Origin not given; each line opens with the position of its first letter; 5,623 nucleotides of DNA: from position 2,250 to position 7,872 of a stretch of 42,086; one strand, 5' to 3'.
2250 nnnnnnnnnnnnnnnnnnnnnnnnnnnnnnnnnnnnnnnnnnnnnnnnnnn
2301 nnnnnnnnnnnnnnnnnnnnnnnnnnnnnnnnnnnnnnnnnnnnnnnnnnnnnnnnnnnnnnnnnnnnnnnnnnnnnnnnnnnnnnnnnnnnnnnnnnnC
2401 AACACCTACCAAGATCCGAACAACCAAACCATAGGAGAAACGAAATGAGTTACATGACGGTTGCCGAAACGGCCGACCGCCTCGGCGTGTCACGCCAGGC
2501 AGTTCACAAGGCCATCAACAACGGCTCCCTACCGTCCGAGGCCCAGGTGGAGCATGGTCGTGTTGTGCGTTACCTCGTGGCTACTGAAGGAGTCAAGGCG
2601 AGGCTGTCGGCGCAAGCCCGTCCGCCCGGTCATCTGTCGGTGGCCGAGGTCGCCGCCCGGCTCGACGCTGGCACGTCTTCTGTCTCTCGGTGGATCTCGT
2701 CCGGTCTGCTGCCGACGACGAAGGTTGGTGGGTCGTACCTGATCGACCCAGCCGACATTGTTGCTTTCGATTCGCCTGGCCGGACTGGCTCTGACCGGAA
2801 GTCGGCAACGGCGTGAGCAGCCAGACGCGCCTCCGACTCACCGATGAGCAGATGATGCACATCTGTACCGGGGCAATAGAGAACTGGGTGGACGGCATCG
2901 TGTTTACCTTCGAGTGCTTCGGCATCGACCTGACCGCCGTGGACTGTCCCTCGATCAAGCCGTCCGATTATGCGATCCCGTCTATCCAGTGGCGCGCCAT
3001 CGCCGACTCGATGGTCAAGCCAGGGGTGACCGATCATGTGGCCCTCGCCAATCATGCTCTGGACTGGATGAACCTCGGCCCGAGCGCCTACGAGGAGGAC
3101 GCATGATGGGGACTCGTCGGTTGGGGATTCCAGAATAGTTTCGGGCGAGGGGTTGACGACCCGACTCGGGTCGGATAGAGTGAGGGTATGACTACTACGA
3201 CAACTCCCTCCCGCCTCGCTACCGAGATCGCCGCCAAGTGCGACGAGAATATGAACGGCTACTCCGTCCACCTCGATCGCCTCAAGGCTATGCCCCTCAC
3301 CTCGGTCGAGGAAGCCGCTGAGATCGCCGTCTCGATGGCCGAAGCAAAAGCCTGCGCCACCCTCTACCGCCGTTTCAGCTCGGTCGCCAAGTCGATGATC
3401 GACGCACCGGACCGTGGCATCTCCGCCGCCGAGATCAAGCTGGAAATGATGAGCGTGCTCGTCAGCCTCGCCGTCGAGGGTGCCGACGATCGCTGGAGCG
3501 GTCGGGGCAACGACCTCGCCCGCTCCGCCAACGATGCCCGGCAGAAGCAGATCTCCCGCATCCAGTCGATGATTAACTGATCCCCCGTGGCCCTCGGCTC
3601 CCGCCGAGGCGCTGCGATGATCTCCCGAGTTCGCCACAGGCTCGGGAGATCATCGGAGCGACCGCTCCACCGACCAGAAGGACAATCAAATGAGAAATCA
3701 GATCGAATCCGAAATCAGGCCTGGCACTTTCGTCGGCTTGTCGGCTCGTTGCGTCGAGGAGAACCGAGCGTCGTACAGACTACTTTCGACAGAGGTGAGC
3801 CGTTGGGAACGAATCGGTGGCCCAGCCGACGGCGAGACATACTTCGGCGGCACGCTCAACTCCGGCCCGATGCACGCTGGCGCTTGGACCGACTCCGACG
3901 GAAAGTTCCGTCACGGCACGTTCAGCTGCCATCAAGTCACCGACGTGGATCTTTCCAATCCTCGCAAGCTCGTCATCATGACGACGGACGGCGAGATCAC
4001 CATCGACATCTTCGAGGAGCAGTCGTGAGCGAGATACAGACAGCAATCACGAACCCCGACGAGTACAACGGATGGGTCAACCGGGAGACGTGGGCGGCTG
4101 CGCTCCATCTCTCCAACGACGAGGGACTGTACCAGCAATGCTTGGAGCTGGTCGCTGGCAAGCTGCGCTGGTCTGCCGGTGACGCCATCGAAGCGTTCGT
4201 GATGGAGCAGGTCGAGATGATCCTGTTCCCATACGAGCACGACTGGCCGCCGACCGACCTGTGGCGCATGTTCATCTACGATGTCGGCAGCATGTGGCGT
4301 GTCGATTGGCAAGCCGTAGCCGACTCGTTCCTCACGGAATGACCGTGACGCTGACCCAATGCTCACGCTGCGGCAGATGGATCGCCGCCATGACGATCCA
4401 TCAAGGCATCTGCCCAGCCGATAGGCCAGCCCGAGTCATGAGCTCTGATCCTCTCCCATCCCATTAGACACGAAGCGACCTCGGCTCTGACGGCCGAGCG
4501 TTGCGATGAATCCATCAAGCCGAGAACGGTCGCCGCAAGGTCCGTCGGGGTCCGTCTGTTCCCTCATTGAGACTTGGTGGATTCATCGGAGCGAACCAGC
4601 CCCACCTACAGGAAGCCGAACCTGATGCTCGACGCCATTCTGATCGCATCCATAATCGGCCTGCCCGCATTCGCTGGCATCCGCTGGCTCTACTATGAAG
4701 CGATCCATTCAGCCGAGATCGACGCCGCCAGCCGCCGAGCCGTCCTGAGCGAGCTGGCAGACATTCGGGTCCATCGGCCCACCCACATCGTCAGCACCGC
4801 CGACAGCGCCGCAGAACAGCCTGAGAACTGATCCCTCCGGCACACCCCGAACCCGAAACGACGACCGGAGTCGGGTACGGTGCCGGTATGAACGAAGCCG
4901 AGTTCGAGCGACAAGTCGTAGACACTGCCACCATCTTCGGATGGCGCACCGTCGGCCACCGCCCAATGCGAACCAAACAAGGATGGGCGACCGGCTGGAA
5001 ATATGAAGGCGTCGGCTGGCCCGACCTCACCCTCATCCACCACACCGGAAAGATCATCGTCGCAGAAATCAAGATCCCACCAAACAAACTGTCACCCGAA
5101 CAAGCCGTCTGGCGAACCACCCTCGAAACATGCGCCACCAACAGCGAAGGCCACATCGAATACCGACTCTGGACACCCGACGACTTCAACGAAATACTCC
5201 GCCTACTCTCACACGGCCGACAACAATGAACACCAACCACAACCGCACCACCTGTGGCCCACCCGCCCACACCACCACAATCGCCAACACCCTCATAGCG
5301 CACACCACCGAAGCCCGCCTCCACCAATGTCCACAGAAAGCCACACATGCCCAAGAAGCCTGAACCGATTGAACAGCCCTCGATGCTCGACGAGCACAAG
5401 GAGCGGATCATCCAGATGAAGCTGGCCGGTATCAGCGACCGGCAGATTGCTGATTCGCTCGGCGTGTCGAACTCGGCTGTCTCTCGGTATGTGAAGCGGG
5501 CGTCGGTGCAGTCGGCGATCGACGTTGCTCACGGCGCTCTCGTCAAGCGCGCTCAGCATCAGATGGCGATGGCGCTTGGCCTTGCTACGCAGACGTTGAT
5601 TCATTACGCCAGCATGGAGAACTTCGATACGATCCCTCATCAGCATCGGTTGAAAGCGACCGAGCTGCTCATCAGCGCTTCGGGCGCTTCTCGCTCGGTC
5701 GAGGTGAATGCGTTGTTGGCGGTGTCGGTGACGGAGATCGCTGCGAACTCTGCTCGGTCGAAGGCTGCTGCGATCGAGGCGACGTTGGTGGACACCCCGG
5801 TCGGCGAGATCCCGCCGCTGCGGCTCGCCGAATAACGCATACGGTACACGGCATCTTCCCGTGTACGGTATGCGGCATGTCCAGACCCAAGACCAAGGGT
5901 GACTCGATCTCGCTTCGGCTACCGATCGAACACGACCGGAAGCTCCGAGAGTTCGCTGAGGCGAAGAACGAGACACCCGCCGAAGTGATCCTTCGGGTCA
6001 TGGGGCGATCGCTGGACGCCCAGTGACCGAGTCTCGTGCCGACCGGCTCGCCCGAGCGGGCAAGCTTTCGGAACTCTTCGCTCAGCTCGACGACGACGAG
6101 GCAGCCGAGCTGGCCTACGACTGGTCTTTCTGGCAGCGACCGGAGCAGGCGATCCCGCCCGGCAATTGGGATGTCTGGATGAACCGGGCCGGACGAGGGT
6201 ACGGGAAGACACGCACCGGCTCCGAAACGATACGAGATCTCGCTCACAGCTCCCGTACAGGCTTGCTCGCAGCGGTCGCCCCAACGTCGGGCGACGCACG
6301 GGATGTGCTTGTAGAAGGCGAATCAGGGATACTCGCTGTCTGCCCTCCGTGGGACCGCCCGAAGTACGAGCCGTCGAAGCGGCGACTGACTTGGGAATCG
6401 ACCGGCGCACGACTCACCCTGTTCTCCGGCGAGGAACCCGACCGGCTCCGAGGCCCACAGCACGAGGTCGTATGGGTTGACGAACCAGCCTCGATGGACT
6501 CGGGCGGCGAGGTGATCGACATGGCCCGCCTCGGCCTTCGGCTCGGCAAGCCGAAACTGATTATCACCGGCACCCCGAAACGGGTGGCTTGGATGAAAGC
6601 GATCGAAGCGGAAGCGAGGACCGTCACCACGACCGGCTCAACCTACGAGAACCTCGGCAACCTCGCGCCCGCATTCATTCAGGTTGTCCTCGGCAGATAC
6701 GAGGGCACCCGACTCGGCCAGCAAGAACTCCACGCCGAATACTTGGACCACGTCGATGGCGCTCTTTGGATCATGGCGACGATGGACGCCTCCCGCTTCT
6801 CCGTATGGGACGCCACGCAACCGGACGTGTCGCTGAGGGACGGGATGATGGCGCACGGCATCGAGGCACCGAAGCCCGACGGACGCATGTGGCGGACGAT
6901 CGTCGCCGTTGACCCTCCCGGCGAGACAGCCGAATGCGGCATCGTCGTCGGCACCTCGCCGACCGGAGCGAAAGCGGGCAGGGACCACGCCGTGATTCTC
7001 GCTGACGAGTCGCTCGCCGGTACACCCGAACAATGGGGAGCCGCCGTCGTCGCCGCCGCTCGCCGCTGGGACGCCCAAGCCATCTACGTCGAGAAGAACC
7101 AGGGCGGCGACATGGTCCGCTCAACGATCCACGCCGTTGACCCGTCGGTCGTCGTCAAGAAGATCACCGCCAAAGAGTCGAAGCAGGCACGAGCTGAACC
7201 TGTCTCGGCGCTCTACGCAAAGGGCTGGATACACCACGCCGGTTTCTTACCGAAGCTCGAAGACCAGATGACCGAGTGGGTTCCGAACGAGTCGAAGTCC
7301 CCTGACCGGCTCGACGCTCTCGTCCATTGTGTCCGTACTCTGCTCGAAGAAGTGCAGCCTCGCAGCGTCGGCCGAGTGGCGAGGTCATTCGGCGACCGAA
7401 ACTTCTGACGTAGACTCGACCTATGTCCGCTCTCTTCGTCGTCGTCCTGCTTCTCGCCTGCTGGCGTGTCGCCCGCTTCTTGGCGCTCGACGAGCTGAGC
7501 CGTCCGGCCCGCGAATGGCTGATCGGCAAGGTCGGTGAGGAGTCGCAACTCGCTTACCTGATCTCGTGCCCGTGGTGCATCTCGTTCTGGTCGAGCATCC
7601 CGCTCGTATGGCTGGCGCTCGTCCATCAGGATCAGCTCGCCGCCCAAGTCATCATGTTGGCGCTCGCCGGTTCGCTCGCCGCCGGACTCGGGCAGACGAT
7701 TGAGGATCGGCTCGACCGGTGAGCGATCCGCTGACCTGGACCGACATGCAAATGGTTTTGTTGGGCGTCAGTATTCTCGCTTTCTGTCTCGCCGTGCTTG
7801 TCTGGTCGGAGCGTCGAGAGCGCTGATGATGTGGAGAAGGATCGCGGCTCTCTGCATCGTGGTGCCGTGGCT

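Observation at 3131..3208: Four near-identical ~80-bp cassettes: consensus promoter with an embedded 17-bp perfect palindrome and a leaderless start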

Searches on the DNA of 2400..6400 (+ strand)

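Call 6: search_dna_similar(query=window:2400-6400:+, collection=phages, mode=near, max_rows=25)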
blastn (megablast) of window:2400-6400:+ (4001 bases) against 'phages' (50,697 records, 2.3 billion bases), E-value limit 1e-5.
No match.
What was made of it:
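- Tried and rejected: Megablast against GenBank phages found nothing (call 6).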

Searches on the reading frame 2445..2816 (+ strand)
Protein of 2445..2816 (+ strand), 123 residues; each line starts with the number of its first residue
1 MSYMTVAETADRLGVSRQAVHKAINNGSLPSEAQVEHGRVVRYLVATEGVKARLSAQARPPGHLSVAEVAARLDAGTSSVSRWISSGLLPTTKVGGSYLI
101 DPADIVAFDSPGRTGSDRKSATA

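Call 12: search_protein_families(library=pfam, proteins=[window:2445-2816:+], max_evalue=0.01)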
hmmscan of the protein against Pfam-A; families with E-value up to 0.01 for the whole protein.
window:2445-2816:+ (123 aa): 19 families
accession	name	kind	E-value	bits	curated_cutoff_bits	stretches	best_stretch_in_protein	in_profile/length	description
PF12728.13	HTH_17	-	1.1e-18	67.7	27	2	64-108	2-46/51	Helix-turn-helix domain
PF13384.12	HTH_23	-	2.4e-08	34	24.6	1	4-25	18-39/50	Homeodomain-like domain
PF01381.28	HTH_3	-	5.2e-06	26.8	23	1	4-32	10-38/55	Helix-turn-helix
PF12802.13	MarR_2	-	1.3e-05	25.7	27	0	4-25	21-42/61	MarR family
PF08281.18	Sigma70_r4_2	-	4.1e-05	23.6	25.7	0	4-24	27-47/54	Sigma-70, region 4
PF04545.22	Sigma70_r4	-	6e-05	22.9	24.1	0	4-23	21-40/50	Sigma-70, region 4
PF21531.3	Rv2175c_wHTH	-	6.6e-05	23.3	27.1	0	4-29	16-41/57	DNA-binding protein Rv2175c, wHTH domain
PF13560.12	HTH_31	-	0.00025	21.7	27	0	3-36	14-48/64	Helix-turn-helix domain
PF13551.12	HTH_29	-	0.00035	21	28.1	0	4-25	13-34/64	Winged helix-turn helix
PF13518.12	HTH_28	-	0.00068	20.1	25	0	62-85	12-34/52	Helix-turn-helix domain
PF13542.12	HTH_Tnp_ISL3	-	0.0016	18.3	27.4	0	63-84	26-47/51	Helix-turn-helix domain of transposase family ISL3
PF15943.11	YdaS_toxin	-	0.0018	18.5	30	0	9-33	14-39/65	Bacterial toxin YdaS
PF13412.12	HTH_24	-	0.0021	18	21.9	0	3-25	17-39/48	Winged helix-turn-helix DNA-binding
PF08279.18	HTH_11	-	0.0022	18.3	25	1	4-25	16-37/55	HTH domain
PF13545.12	HTH_Crp_2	-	0.0023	18.3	27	0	4-25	23-44/70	Crp-like helix-turn-helix domain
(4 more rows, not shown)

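Call 41: search_solved_structures(query=window:2445-2816:+, max_evalue=1)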
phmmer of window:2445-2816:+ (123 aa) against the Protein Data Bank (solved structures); distinct sequences matched with E-value up to 1: 0.

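Call 97: search_protein_families(library=ncbifam, proteins=[window:2445-2816:+], max_evalue=0.01)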
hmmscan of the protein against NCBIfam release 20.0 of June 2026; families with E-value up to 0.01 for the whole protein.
window:2445-2816:+ (123 aa): 9 families
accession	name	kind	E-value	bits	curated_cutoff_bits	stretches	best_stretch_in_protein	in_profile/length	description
TIGR01764.1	excise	domain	2.4e-15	56.6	28.8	2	64-105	2-43/49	excisionase family DNA-binding protein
NF047737.1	antiphage_MADS1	equivalog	2.2e-07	31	80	1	64-98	4-38/49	methylation-associated defense system helix-turn-helix domain-containing protein MAD1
NF046037.1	carphisopro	domain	1.5e-05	25.1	38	0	66-93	11-38/54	carph-isopro domain-containing protein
NF047595.1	IS66_ISRel24_TnpA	equivalog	0.00094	19.8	74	0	50-85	9-43/113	IS66-like element accessory protein TnpA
NF038291.1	rep_pAB02_ORF2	subfamily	0.0021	18.5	85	0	4-30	3-29/172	plasmid replication DNA-binding protein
NF045758.2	YlxM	equivalog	0.0023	18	80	1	4-26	33-55/72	YlxM family DNA-binding protein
NF009191.0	PRK12539.1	subfamily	0.0035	16.9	171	0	32-88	116-172/185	sigma-70 family RNA polymerase sigma factor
NF040990.2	MamR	equivalog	0.0037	17.5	100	0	65-108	45-88/91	magnetosome protein MamR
NF033787.1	HTH_BldC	subfamily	0.0059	16.4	77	0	64-93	3-32/49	BldC family transcriptional regulator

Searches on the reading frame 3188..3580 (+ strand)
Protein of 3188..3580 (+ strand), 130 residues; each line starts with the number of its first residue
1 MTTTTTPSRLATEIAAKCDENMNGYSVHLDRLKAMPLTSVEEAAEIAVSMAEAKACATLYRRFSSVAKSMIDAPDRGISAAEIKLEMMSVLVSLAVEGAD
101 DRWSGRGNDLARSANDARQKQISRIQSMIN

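Call 12: search_protein_families(library=pfam, proteins=[window:3188-3580:+], max_evalue=0.01)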
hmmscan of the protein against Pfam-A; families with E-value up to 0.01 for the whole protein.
window:3188-3580:+ (130 aa): 0 families

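Call 14: search_protein_families(library=phrogs, proteins=[window:3188-3580:+], max_evalue=0.001)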
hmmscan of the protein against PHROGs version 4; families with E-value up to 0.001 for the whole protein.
window:3188-3580:+ (130 aa): 0 families

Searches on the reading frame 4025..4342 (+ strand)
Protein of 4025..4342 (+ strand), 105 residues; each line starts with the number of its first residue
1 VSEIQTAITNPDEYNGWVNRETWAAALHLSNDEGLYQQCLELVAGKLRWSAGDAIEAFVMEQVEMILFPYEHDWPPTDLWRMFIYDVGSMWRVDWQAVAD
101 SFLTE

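Call 26: search_protein_families(library=pfam, proteins=[window:4025-4342:+], max_evalue=0.01)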
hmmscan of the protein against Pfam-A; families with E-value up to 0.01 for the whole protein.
window:4025-4342:+ (105 aa): 1 family
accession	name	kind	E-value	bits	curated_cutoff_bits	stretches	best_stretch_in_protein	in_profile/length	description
PF23907.1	DUF7249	-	7e-10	40.2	27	1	12-43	3-34/93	Family of unknown function (DUF7249)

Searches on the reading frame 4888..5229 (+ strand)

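Call 26: search_protein_families(library=pfam, proteins=[window:4888-5229:+], max_evalue=0.01)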
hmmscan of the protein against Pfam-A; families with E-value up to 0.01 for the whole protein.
window:4888-5229:+ (113 aa): 1 family
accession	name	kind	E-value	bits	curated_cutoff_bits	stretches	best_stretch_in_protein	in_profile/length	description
PF08774.17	VRR_NUC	-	0.0016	18.9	23.8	1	40-81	60-104/116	VRR-NUC domain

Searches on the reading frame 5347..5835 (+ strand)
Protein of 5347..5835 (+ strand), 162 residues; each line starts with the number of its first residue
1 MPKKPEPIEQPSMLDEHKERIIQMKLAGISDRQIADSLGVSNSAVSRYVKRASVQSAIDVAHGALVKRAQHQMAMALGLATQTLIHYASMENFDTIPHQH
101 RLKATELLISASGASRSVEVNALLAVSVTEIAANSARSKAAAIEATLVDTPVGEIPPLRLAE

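Call 26: search_protein_families(library=pfam, proteins=[window:5347-5835:+], max_evalue=0.01)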
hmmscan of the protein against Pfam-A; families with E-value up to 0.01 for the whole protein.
window:5347-5835:+ (162 aa): 15 families
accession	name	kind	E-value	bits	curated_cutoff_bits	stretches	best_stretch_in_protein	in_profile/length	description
PF13384.12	HTH_23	-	1.8e-06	28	24.6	1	20-51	9-40/50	Homeodomain-like domain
PF01381.28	HTH_3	-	4.2e-05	23.9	23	1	24-50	5-31/55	Helix-turn-helix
PF24625.1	DUF7626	-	5.1e-05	23.4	27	1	14-38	2-26/55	Domain of unknown function (DUF7626)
PF13412.12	HTH_24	-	6.2e-05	22.9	21.9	1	27-51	16-40/48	Winged helix-turn-helix DNA-binding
PF16509.11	KORA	-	0.00018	22.1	26.7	0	28-52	30-54/84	TrfB plasmid transcriptional repressor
PF13936.12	HTH_38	-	0.00036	20.6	27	1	19-51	11-43/44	Helix-turn-helix domain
PF00196.25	GerE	-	0.00046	20.2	23.5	1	21-51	10-40/57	Bacterial regulatory proteins, luxR family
PF07900.17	DUF1670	-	0.0019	18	25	1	17-51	152-186/220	Protein of unknown function (DUF1670)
PF08281.18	Sigma70_r4_2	-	0.0021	18.1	25.7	1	14-52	11-50/54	Sigma-70, region 4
PF13518.12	HTH_28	-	0.0023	18.4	25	1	17-51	1-35/52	Helix-turn-helix domain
PF04967.18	HTH_10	-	0.0025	18.1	23.1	0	32-52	27-47/53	HTH DNA binding domain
PF07750.17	GcrA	-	0.0039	18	26.9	1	15-61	5-52/155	GcrA cell cycle regulator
PF07506.17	RepB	-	0.0045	17.5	30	0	20-82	13-73/185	RepB plasmid partitioning protein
PF09339.16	HTH_IclR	-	0.0074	16.5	22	0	32-49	22-39/52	IclR helix-turn-helix domain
PF08279.18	HTH_11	-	0.0087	16.4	25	0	29-51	16-38/55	HTH domain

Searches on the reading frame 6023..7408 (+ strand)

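Call 74: search_protein_families(library=pfam, proteins=[window:6023-7408:+], max_evalue=0.01)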
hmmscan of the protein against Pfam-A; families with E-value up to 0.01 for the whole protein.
window:6023-7408:+ (461 aa): 2 families
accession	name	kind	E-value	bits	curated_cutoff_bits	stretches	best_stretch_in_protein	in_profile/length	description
PF03237.21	Terminase_6N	-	1.8e-19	70.7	22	1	56-249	4-208/215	Terminase large subunit, T4likevirus-type, N-terminal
PF17289.8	Terminase_6C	-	1.8e-11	44.7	22.6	1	333-436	37-151/155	Terminase RNaseH-like domain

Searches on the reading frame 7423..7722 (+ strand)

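Call 94: search_protein_families(library=pfam, proteins=[window:7423-7722:+], max_evalue=0.01)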
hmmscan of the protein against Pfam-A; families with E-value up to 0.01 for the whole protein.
window:7423-7722:+ (99 aa): 1 family
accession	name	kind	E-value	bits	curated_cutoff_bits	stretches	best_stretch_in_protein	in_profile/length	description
PF07098.16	DUF1360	-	4.2e-08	33.6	21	1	42-84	52-94/102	Protein of unknown function (DUF1360)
